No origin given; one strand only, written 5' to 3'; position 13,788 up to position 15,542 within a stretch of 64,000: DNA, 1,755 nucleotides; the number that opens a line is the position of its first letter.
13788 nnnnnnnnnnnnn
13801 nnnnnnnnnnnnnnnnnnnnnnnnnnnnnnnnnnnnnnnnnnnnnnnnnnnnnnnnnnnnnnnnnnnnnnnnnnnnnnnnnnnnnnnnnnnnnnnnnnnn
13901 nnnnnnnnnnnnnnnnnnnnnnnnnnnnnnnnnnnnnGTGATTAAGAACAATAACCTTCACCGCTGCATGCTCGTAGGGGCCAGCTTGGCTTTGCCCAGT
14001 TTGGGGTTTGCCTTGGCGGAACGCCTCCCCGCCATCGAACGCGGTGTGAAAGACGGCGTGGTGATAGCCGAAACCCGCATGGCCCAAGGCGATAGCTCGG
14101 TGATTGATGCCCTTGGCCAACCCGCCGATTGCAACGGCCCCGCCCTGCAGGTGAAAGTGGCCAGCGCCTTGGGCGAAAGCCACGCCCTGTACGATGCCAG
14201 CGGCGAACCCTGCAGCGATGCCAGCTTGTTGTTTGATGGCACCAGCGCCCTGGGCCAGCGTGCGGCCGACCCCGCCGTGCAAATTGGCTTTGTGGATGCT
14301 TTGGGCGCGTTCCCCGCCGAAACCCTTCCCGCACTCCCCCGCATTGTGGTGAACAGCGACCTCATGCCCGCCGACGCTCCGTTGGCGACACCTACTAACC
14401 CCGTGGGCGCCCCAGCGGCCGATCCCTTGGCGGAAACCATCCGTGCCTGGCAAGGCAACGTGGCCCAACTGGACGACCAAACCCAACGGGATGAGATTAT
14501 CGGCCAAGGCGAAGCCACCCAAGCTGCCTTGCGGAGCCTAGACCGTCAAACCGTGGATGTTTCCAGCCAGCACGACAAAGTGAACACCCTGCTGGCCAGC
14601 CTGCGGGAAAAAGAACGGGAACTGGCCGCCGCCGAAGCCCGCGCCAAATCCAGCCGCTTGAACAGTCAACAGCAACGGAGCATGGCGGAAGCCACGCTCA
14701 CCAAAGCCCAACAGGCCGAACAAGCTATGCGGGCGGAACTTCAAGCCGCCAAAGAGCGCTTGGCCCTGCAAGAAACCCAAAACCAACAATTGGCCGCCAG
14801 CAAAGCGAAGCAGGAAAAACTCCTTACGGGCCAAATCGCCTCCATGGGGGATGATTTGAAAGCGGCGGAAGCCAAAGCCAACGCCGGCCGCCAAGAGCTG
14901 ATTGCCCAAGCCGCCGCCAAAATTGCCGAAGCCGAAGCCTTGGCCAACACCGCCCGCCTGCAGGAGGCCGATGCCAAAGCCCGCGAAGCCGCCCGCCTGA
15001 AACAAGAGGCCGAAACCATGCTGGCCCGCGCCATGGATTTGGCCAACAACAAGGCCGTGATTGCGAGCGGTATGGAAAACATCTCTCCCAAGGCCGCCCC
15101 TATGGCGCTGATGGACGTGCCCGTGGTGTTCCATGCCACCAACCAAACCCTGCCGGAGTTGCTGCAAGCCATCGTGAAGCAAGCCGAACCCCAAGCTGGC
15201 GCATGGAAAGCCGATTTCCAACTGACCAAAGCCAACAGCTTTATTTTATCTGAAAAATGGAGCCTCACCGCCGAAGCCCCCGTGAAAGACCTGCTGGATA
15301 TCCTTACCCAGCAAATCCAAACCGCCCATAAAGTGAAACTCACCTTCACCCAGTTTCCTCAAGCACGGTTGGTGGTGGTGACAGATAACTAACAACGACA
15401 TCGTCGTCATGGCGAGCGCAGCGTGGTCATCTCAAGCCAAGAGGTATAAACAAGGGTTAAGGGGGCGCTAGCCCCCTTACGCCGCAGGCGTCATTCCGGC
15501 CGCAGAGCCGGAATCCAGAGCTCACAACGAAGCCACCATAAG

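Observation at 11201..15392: Expanded family of TcpQ/PilL-like C-terminal domains, including a 914-aa coiled-coil lipoprotein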

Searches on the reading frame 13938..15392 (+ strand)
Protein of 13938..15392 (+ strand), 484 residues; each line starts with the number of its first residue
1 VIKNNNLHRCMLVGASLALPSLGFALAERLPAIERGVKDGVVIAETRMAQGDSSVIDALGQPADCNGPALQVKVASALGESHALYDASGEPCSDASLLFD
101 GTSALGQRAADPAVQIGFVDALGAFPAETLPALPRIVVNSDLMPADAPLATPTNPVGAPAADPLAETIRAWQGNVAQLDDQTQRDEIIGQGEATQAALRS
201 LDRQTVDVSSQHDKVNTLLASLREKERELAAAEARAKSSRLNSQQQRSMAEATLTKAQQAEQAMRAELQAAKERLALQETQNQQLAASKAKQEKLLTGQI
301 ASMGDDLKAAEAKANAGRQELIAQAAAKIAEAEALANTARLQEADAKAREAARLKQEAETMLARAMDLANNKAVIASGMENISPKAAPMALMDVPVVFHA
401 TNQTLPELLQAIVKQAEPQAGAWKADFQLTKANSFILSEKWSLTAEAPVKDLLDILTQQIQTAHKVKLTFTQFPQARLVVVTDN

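Call 7: search_protein_families(library=pfam, proteins=[window:13938-15392:+], max_evalue=0.01)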
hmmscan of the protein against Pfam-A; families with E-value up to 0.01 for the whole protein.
window:13938-15392:+ (484 aa): 0 families

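Call 8: search_protein_families(library=ncbifam, proteins=[window:13938-15392:+], max_evalue=1)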
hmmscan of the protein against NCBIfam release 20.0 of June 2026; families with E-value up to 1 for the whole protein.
window:13938-15392:+ (484 aa): 6 families
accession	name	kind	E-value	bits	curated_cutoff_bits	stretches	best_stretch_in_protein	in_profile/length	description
TIGR02794.1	tolA_full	equivalog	0.014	14.6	59.45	1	192-371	70-242/362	cell envelope integrity protein TolA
TIGR02940.1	anfO_nitrog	equivalog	0.025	14.3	129.15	1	161-279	44-151/214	Fe-only nitrogenase accessory protein AnfO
TIGR02168.1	SMC_prok_B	equivalog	0.027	12.2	567.35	1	182-371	700-883/1181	chromosome segregation protein SMC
NF045780.1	TrlF_fam_ATP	equivalog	0.18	10.4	350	1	188-360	455-677/944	TrlF family AAA-like ATPase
NF046048.1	NlpC_P60_DIP1281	equivalog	0.51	9.1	517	1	192-379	185-368/587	DIP1281 family NlpC/P60 protein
TIGR03752.1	conj_TIGR03752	hypoth_equivalog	0.57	9.4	241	1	192-347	38-195/471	TIGR03752 family integrating conjugative element protein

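Call 15: search_dna_similar(query=window:13938-15392:+, collection=plasmids, mode=protein, max_rows=20, max_evalue=0.001)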
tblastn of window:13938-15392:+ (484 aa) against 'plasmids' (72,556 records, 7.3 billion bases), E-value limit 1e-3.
No match.

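Call 16: find_homologous_proteins(query=window:13938-15392:+)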
Query window:13938-15392:+ (484 aa): 49 proteins with E <= 0.001 among 8000 candidates.
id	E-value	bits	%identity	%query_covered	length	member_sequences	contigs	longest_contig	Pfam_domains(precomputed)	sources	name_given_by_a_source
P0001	2.4e-296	1001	100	100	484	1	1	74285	-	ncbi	ncbi:MAG: hypothetical protein WAZ18_00295 [Alphaproteobacteria bacterium]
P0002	1.1e-199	682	74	95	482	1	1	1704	-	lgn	-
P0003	1.7e-179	616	67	99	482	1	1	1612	-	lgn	-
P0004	5.3e-176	604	68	95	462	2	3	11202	-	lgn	-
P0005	1.7e-175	602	66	99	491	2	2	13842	-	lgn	-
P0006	3.6e-170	585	66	94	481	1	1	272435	-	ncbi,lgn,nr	ncbi:MAG: hypothetical protein H6922_05700 [Pseudomonadaceae bacterium]|nr:hypothetical protein [Pse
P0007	1.0e-167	577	66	95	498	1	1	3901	-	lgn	-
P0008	1.2e-166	573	66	95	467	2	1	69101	-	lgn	-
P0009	3.8e-164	565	66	95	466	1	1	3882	-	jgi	jgi:hypothetical protein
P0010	2.0e-163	563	63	97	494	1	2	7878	-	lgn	-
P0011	1.6e-147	510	59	95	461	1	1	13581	-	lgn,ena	-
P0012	7.5e-143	495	56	97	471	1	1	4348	-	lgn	-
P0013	7.1e-123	429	77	62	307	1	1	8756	-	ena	-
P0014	2.4e-94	335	44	92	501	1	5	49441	-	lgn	-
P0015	2.2e-93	332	43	93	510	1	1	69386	-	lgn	-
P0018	4.7e-92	328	45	92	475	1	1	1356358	-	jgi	jgi:hypothetical protein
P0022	9.9e-90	320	41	100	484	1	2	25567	-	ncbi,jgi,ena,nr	ncbi:MAG: hypothetical protein COY40_04135 [Alphaproteobacteria bacterium CG_4_10_14_0_8_um_filter_5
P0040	3.0e-77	279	40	92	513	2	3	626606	-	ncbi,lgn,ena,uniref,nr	ncbi:MAG: hypothetical protein DI628_08610 [Blastochloris viridis]|uniref:Toxin co-regulated pilus b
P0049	7.5e-10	57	40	20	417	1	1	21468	-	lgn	-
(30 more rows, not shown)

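Call 22: find_encoding_contigs(protein=P0001, flank=10000, max_places=3)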
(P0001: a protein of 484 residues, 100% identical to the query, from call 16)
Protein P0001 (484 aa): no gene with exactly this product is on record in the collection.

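Call 23: find_encoding_contigs(protein=P0006, flank=10000, max_places=2)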
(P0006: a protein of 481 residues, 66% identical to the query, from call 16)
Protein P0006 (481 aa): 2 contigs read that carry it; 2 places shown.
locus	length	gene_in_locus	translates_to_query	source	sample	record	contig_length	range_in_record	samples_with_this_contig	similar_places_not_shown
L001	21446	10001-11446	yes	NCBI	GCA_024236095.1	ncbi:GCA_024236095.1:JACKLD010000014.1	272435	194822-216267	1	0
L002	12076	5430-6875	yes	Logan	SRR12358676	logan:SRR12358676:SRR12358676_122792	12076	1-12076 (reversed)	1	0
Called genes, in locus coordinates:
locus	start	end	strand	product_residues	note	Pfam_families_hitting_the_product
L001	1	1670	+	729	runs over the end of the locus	PF00437:T2SSE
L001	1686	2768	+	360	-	PF00482:T2SSF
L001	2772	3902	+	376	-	-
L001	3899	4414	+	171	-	-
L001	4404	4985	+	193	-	-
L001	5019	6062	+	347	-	-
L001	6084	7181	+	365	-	PF07963:N_methyl (weak)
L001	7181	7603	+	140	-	PF06750:A24_N_bact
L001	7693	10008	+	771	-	-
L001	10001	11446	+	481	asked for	-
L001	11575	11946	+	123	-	PF04956:TrbC (weak)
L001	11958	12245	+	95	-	-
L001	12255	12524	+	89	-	-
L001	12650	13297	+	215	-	-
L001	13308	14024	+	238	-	-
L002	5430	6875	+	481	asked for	-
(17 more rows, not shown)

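Call 24: find_encoding_contigs(protein=P0040, flank=10000, max_places=1)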
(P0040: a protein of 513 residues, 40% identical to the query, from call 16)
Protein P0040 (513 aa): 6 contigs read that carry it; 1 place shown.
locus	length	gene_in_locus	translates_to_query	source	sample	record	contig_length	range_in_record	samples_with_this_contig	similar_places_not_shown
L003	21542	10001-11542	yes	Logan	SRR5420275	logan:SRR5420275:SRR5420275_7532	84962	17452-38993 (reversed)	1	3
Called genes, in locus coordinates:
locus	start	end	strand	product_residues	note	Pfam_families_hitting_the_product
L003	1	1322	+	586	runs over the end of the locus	PF00437:T2SSE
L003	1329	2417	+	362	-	PF00482:T2SSF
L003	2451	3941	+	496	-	-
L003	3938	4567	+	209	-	-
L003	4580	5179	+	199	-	-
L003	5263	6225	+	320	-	-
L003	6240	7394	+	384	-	PF07963:N_methyl (faint)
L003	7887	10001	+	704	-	-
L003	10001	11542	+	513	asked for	-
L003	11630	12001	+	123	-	PF04956:TrbC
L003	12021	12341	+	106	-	-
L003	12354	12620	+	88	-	-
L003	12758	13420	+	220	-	-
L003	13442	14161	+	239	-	-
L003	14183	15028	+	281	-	PF01464:SLT (weak)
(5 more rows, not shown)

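Call 25: find_encoding_contigs(protein=P0018, flank=10000, max_places=1)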
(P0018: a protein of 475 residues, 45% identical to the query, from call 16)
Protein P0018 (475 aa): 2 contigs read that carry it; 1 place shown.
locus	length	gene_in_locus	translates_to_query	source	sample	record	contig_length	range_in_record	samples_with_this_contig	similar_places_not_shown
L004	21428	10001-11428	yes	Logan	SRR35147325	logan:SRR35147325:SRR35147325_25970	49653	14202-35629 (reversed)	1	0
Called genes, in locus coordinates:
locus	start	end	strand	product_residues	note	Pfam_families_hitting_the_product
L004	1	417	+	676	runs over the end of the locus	PF07655:Secretin_N_2 (weak), PF00263:Secretin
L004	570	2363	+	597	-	PF00437:T2SSE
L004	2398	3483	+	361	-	PF00482:T2SSF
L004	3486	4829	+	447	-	-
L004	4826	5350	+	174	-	-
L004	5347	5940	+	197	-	-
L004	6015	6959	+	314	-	-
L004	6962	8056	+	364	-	PF07963:N_methyl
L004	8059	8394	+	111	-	PF06750:A24_N_bact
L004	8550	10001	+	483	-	-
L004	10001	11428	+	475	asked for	-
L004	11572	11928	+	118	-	PF04956:TrbC (weak)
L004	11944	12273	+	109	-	-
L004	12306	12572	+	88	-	-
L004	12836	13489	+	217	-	-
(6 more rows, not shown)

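Call 26: find_encoding_contigs(protein=P0049, flank=10000, max_places=1)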
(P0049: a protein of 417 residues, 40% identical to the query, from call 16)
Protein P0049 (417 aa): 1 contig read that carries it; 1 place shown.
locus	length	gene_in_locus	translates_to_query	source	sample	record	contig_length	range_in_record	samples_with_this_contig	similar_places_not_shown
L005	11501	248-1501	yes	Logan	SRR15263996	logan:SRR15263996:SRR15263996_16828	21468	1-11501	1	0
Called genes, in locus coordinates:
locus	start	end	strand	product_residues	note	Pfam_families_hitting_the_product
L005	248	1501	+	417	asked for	-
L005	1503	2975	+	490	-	-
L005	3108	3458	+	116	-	PF04956:TrbC (weak)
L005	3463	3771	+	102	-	-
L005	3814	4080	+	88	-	-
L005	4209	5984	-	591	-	PF00580:UvrD-helicase (weak), PF13245:AAA_19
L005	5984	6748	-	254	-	PF01464:SLT (weak)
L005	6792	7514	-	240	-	-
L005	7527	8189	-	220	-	-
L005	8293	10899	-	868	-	PF11130:TraC_F_IV (faint), PF19044:P-loop_TraG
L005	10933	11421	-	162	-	-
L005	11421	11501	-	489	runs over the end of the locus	PF03743:TrbI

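Call 28: search_protein_families(library=pfam, alignment_id=A1, max_evalue=1)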
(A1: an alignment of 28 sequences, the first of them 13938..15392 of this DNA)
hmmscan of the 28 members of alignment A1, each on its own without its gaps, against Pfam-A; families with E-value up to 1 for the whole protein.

A. member 1, window:13938-15392:+ (484 aa): 1 family
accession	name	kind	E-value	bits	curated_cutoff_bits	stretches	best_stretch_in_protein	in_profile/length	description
PF04048.20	Sec8_N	-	0.2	12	26.8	1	195-296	25-123/142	Exocyst complex component Sec8 N-terminal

B. families by the number of members that match (of 28 scanned): 18 families
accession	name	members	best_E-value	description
PF12958.12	DUF3847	1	0.0088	Protein of unknown function (DUF3847)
PF03607.23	DCX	1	0.027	Doublecortin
PF19606.4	DUF6111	1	0.042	Family of unknown function (DUF6111)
PF00435.27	Spectrin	1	0.044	Spectrin repeat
PF12290.13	DUF3802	1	0.074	Protein of unknown function (DUF3802)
PF09501.15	Bac_small_YrzI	1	0.14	Probable sporulation protein (Bac_small_yrzI)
PF04791.21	LMBR1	1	0.17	LMBR1-like membrane protein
PF09716.15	ETRAMP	1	0.17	Malarial early transcribed membrane protein (ETRAMP)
PF04048.20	Sec8_N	1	0.2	Exocyst complex component Sec8 N-terminal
PF19917.4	bpX1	1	0.21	MoxR-vWA-beta-propeller ternary system domain bpX1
PF09762.14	CCDC93_CC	1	0.28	CCDC93 coiled-coil domain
PF12080.14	GldM_4th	1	0.28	GldM C-terminal domain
PF13907.11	CHD1-like_C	1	0.3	Chromodomain-helicase-DNA-binding protein 1-like, C-terminal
PF06746.16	DUF1216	1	0.39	Protein of unknown function (DUF1216)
PF10150.14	RNase_E_G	1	0.44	Ribonuclease E/G family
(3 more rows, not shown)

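Call 55: find_related_loci(query=A1, collection=genome_contigs, flank=10000)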
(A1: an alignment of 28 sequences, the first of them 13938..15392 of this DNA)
Query A1 (484 aa) in genome_contigs; peptide patterns used: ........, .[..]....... (x = any residue, [..] = any of these).
599 stretches matched a pattern (row limit reached: there are more); 11 encode a relative of the query (tblastn E <= 1e-3); 11 distinct loci.
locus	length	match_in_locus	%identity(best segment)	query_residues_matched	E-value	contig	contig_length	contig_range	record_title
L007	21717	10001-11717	66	28-484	8e-166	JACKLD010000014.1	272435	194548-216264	MAG: Pseudomonadaceae bacterium isolate HK-STAS-PROT-82 HK-STAS-PROT-82_14, whole genome shotgun sequence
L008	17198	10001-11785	41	2-484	1e-95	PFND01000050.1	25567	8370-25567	MAG: Alphaproteobacteria bacterium CG_4_10_14_0_8_um_filter_53_9 CG_4_10_14_0.8_um_filter_scaffold_844_c, whole genome s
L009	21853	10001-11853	40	39-483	4e-93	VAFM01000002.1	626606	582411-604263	MAG: Blastochloris viridis isolate S2_018_000_R2_106 S2_018_000_R2_scaffold_3, whole genome shotgun sequence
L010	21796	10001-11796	39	39-483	5e-89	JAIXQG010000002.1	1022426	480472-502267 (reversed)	MAG: Alphaproteobacteria bacterium isolate C4_MAG_00017 pond_C4_MAG_00017_000000000002, whole genome shotgun sequence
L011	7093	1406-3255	40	30-484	2e-82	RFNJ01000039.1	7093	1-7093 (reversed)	MAG: Proteobacteria bacterium isolate LLD_154 Lanier.contig10556.7093bp, whole genome shotgun sequence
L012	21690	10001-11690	39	2-483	1e-78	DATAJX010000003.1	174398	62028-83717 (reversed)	MAG TPA_asm: Alphaproteobacteria bacterium isolate SMAG_U6923 k141_53987, whole genome shotgun sequence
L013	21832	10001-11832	38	26-483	3e-75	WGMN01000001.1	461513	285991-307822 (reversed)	MAG: Proteobacteria bacterium isolate RI_491 c_000000024893, whole genome shotgun sequence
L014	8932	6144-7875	38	40-483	3e-67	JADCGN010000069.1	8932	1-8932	MAG: Alphaproteobacteria bacterium isolate M179S2SP2A29QC M179S2_69, whole genome shotgun sequence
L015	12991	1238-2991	36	30-484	5e-63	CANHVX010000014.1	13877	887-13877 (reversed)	MAG: Pseudomonadaceae bacterium isolate RE-27jun17-29 genome assembly, contig: RE-27jun17-C3427, whole genome shotgun se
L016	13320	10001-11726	37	7-483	5e-62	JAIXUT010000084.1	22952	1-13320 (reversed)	MAG: Alphaproteobacteria bacterium isolate D1_MAG_00039 pond_D1_MAG_00039_000000000035, whole genome shotgun sequence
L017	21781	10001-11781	39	29-483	5e-76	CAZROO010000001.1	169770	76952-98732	MAG TPA_asm: uncultured Pseudomonadales bacterium isolate SRP263991_co5_643 genome assembly, contig: NODE_153_length_169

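Call 106: list_cluster_members(proteins=[P0040, P0022, P0057])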
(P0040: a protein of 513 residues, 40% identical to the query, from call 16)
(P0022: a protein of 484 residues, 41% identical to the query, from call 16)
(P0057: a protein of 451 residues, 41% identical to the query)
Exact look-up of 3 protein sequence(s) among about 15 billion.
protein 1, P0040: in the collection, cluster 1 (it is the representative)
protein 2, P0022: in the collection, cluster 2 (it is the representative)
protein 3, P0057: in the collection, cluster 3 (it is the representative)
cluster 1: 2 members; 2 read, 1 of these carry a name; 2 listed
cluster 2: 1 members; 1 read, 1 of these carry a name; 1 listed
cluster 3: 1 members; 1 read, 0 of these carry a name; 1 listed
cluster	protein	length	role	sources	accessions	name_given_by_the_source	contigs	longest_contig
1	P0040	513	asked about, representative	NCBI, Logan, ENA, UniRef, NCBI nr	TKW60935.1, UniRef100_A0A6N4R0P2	MAG: hypothetical protein DI628_08610 [Blastochloris viridis] | Toxin co-regulated pilus biosynthesis protein Q C-terminal domain-containing protein n=1 ...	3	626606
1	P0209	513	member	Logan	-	-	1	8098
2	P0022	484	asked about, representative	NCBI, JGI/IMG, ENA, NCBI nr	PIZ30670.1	MAG: hypothetical protein COY40_04135 [Alphaproteobacteria bacterium ...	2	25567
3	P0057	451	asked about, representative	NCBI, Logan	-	-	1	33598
